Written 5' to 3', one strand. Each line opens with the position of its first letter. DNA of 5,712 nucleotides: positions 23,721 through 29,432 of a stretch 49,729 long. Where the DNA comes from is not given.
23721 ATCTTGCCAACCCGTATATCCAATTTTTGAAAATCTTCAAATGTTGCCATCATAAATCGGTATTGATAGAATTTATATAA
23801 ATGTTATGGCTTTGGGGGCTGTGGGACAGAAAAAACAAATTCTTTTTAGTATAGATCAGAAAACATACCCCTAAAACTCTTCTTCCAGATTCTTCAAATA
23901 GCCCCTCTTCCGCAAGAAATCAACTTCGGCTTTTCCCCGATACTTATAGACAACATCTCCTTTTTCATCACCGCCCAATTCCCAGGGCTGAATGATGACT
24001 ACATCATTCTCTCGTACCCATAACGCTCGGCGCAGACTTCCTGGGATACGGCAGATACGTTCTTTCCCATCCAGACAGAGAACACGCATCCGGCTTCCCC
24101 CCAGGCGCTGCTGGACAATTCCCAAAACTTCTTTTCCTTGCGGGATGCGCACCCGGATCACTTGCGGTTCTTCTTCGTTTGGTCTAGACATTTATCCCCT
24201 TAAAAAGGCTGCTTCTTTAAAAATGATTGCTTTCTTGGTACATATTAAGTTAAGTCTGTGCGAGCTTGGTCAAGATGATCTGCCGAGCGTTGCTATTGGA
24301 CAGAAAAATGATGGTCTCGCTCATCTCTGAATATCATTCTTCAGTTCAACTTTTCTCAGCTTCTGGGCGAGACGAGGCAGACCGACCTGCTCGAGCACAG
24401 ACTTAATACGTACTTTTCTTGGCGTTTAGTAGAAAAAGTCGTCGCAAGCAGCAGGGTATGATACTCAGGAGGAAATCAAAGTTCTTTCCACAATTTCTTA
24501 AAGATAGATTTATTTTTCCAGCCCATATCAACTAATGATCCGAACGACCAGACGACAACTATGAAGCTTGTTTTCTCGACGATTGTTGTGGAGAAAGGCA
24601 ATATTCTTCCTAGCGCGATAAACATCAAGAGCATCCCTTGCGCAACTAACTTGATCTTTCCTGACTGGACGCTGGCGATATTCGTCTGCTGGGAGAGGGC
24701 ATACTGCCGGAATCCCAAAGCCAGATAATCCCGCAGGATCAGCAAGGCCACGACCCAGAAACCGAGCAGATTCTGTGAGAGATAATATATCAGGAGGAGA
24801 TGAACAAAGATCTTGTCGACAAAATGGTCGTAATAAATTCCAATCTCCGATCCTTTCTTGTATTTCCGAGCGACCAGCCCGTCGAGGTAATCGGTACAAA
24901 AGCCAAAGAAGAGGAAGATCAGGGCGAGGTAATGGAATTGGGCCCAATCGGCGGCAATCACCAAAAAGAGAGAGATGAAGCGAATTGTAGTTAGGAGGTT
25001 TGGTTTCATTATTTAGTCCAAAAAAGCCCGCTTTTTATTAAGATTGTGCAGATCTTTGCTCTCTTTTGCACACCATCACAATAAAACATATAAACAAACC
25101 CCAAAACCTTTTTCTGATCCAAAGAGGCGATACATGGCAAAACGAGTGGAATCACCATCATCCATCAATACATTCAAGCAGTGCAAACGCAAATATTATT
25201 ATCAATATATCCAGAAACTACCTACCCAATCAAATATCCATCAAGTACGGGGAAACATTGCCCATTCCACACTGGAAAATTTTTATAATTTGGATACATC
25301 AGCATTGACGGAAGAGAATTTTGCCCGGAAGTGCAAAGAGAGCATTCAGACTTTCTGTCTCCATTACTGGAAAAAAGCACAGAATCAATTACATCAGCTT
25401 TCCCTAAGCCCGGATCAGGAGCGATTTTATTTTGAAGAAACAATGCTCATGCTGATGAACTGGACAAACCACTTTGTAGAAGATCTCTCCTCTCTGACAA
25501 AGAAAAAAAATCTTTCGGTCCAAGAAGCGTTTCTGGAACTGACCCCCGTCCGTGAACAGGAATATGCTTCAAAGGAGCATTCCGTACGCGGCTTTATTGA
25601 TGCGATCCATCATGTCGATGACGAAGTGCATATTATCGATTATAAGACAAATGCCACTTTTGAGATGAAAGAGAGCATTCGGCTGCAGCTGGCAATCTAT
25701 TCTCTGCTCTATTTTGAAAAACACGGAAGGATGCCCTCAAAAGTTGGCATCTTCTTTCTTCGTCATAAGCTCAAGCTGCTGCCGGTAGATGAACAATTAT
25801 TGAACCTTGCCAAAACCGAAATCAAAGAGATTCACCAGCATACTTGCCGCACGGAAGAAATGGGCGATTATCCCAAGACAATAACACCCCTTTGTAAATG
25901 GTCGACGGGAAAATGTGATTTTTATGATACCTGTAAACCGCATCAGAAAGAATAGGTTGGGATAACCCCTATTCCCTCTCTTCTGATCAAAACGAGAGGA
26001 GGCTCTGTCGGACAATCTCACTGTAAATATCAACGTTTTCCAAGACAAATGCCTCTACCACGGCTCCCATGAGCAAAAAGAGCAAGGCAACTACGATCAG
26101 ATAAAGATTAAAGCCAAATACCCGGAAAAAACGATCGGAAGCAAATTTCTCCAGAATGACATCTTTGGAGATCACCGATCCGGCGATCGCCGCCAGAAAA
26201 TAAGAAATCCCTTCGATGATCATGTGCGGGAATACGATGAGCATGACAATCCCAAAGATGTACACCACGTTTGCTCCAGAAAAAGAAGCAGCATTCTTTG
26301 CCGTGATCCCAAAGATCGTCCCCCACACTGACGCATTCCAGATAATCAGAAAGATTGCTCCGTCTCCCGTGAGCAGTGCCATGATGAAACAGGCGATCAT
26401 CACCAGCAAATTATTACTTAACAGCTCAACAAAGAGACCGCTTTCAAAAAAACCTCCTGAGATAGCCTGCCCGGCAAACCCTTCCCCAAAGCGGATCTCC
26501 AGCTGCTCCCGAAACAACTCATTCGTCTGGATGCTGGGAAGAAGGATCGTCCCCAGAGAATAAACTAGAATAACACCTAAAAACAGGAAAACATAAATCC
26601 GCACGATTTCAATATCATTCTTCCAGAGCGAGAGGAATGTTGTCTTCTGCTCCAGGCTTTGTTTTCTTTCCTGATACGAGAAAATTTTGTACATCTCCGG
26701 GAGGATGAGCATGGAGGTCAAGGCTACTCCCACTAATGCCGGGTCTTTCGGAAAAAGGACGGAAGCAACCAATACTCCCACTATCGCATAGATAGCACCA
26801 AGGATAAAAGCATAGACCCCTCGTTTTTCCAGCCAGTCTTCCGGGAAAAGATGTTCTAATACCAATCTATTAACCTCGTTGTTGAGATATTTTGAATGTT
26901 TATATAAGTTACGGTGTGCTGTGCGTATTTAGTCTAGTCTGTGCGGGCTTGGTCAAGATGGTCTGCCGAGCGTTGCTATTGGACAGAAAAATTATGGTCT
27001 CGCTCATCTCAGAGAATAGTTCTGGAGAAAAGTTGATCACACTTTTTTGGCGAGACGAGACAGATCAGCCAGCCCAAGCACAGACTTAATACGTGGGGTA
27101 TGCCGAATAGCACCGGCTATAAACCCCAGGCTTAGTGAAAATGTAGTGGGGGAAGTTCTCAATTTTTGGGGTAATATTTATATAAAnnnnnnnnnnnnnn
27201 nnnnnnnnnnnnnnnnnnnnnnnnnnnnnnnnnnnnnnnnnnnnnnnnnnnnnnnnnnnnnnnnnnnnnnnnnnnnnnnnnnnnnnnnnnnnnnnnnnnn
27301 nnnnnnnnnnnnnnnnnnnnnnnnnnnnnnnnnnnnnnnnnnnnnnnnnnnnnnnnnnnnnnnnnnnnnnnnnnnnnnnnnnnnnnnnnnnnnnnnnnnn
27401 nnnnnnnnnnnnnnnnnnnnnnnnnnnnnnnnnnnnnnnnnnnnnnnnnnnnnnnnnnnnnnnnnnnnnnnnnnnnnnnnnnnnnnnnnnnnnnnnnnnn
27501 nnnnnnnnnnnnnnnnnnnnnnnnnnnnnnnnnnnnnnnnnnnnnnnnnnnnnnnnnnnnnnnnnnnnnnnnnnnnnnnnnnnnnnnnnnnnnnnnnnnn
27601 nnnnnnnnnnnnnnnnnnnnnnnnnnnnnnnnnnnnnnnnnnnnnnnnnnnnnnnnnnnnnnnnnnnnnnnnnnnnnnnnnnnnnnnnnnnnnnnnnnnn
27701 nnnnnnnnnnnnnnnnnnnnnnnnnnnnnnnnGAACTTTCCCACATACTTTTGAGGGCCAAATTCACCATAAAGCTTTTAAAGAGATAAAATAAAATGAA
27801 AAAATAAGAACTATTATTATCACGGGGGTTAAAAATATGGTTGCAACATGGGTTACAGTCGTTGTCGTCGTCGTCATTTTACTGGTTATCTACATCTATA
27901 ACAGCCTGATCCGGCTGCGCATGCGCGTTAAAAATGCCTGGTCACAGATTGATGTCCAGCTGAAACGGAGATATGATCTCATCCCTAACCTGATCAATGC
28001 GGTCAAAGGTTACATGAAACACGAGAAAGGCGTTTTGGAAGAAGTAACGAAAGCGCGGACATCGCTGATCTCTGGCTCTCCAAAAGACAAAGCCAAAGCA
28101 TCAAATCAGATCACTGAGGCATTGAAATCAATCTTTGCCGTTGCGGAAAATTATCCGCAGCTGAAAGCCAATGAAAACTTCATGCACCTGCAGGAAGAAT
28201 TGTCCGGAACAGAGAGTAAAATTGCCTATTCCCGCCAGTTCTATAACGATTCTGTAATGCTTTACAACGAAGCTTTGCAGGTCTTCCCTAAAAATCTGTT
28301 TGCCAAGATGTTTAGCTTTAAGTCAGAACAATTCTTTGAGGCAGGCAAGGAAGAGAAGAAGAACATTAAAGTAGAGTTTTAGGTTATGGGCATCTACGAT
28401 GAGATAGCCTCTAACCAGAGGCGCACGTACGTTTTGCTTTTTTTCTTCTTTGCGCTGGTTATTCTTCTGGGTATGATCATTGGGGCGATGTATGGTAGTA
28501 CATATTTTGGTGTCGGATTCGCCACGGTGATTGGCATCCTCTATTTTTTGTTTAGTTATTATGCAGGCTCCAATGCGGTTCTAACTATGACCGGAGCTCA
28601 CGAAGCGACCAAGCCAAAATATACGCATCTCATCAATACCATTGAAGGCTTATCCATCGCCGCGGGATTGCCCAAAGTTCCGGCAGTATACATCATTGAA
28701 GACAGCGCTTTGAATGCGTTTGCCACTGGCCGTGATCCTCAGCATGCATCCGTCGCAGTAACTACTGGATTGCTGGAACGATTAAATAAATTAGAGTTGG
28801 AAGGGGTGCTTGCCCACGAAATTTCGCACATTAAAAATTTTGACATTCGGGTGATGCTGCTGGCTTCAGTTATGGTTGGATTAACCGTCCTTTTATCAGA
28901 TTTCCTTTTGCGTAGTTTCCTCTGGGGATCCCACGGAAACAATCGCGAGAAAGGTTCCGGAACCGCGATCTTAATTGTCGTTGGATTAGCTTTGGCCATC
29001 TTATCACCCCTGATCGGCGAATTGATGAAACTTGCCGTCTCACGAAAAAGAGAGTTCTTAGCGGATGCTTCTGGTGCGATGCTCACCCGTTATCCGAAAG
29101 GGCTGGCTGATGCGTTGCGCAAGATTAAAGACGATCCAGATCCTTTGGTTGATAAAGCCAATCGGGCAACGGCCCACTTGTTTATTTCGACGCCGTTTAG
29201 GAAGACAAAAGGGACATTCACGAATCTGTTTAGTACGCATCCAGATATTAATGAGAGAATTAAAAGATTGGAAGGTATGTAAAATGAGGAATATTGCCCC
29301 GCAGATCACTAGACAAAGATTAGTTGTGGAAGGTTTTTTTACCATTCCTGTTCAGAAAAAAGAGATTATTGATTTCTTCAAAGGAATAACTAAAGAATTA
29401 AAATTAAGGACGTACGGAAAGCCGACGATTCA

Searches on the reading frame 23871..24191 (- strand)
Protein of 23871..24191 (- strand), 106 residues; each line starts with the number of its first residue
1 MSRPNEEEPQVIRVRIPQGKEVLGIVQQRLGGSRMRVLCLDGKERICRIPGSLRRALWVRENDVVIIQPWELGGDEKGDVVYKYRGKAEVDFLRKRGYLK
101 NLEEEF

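Call 16: search_protein_families(library=pfam, proteins=[window:23871-24191:-])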
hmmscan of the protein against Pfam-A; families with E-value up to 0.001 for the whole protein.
window:23871-24191:- (106 aa): 1 family
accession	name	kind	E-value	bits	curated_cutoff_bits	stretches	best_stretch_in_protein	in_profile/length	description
PF01176.25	eIF-1a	-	1.1e-17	63.9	30.2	1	21-83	2-64/64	Translation initiation factor 1A / IF-1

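Call 49: find_encoding_contigs(protein=window:23871-24191:-, flank=2500, max_places=10)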
Protein window:23871-24191:- (106 aa): 1 contig read that carries it; 1 place shown.
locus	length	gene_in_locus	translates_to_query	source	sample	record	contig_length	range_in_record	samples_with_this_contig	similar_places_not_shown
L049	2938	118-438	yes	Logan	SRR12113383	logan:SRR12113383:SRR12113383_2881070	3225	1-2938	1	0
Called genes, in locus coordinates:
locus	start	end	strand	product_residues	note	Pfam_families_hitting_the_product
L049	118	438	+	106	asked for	PF01176:eIF-1a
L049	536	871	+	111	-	PF01588:tRNA_bind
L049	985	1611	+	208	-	-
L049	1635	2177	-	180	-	PF13489:Methyltransf_23, PF13649:Methyltransf_25, PF08241:Methyltransf_11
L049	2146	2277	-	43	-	-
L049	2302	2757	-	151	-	PF01252:Peptidase_A8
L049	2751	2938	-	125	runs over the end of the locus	-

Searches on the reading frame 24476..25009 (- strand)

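Call 16: search_protein_families(library=pfam, proteins=[window:24476-25009:-])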
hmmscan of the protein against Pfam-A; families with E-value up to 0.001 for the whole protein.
window:24476-25009:- (177 aa): 1 family
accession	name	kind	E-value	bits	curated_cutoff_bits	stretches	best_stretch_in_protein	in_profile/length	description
PF01066.26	CDP-OH_P_transf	-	7.6e-26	91.8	22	1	3-145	4-143/152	CDP-alcohol phosphatidyltransferase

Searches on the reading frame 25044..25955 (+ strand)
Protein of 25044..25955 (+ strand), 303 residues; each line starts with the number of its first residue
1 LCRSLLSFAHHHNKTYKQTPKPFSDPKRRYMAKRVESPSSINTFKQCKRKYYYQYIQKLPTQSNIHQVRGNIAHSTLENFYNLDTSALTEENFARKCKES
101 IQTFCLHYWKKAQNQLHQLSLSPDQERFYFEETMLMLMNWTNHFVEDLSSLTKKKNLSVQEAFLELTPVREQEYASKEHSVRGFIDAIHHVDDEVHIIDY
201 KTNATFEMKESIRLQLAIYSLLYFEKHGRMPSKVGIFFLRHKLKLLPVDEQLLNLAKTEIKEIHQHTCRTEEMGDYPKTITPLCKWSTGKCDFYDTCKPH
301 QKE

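Call 60: search_protein_families(library=pfam, proteins=[window:25044-25955:+], max_evalue=0.0001)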
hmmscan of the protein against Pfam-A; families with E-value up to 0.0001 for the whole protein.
window:25044-25955:+ (303 aa): 3 families
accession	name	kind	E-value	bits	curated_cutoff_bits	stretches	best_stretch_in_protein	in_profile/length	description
PF12705.13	PDDEXK_1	-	1.3e-24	87.9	22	1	37-297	3-246/247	PD-(D/E)XK nuclease superfamily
PF08696.17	Dna2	-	2.2e-08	34.5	22.4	1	38-188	58-201/204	DNA replication factor Dna2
PF01930.23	Cas_Cas4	-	7.6e-05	23.3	22.7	0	175-298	43-159/160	Domain of unknown function DUF83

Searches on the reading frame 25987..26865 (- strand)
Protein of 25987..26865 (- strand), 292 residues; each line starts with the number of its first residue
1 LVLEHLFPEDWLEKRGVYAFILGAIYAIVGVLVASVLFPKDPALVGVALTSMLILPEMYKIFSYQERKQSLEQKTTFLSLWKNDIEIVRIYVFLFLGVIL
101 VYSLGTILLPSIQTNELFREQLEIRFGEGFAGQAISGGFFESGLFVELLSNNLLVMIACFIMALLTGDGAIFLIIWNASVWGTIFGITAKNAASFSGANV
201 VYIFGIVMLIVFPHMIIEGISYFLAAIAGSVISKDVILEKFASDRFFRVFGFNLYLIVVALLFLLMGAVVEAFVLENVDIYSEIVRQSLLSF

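Call 16: search_protein_families(library=pfam, proteins=[window:25987-26865:-])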
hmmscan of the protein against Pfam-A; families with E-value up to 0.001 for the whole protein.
window:25987-26865:- (292 aa): 1 family
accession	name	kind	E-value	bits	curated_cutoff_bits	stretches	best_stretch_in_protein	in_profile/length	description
PF01944.22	SpoIIM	-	1.5e-12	48.2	26.9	1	93-274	4-161/163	Stage II sporulation protein M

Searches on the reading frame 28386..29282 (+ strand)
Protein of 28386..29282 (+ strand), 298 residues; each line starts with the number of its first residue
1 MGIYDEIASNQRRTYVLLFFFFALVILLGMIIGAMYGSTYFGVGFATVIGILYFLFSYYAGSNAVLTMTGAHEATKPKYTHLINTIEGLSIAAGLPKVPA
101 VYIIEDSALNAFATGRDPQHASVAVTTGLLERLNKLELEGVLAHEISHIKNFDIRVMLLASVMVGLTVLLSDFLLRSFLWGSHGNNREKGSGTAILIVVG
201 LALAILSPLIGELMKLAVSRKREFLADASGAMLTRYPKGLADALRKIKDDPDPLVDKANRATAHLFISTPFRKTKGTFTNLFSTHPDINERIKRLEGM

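Call 60: search_protein_families(library=pfam, proteins=[window:28386-29282:+], max_evalue=0.0001)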
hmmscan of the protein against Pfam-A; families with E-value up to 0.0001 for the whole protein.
window:28386-29282:+ (298 aa): 1 family
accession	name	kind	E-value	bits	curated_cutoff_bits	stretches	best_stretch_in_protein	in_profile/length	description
PF01435.24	Peptidase_M48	-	1.9e-32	113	20.3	1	82-297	7-184/186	Peptidase family M48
